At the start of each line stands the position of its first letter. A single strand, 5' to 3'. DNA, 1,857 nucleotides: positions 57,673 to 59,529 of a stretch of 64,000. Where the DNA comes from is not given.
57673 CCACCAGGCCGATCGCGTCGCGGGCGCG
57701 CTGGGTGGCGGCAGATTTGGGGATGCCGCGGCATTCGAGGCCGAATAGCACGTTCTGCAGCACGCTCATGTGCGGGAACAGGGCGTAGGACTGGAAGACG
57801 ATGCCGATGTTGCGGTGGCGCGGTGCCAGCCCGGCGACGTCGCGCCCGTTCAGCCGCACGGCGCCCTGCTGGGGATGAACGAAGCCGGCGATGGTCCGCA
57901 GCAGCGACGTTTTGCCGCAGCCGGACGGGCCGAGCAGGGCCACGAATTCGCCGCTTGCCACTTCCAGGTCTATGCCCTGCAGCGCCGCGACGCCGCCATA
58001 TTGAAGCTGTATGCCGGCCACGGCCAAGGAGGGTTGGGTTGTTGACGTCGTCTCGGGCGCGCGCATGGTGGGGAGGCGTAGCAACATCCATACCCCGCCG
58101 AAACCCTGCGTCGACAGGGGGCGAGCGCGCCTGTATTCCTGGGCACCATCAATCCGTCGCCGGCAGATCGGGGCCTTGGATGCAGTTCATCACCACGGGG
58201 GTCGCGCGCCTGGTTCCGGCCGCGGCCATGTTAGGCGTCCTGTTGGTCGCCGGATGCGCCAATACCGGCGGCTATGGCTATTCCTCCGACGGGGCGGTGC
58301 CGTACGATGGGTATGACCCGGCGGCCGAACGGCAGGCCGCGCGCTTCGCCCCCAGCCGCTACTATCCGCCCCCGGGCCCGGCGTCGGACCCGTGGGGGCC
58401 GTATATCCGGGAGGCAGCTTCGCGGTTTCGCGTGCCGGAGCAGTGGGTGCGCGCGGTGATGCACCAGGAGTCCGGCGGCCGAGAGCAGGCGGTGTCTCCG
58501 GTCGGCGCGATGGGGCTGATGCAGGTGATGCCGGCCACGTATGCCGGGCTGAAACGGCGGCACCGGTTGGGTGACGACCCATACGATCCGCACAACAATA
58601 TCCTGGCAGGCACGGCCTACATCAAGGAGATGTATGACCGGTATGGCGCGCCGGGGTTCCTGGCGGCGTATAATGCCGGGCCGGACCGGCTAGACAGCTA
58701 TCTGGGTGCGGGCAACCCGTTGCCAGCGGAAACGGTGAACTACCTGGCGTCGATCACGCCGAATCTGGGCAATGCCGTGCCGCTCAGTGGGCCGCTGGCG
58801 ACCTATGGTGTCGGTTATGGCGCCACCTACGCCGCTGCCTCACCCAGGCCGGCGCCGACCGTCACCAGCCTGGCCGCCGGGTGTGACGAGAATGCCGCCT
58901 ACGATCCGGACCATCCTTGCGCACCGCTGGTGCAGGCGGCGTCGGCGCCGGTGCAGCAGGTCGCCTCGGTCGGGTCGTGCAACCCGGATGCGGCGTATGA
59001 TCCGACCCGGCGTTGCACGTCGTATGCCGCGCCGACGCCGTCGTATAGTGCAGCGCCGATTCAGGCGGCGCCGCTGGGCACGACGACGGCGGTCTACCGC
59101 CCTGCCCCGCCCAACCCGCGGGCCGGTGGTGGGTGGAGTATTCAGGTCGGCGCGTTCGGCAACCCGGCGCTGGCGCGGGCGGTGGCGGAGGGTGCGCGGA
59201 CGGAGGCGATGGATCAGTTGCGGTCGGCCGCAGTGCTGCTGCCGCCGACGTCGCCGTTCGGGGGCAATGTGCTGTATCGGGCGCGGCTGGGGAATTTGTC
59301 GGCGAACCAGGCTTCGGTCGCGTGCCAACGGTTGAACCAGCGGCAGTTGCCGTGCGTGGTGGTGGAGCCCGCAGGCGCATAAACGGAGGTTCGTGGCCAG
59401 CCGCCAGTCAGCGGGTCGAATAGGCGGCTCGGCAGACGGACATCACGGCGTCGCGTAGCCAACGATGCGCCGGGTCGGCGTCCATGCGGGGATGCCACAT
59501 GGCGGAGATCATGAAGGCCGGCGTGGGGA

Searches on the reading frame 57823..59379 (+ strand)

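Call 12: search_protein_families(library=pfam, proteins=[window:57823-59379:+], max_evalue=0.001)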
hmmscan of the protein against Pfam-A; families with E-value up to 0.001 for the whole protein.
window:57823-59379:+ (519 aa): 2 families
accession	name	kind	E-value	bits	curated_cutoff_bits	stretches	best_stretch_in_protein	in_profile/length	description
PF01464.25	SLT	-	4.6e-26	91.1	21.3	1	194-294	2-105/117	Transglycosylase SLT domain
PF05036.18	SPOR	-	1.4e-07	32.2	21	1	434-514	1-75/76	SPOR domain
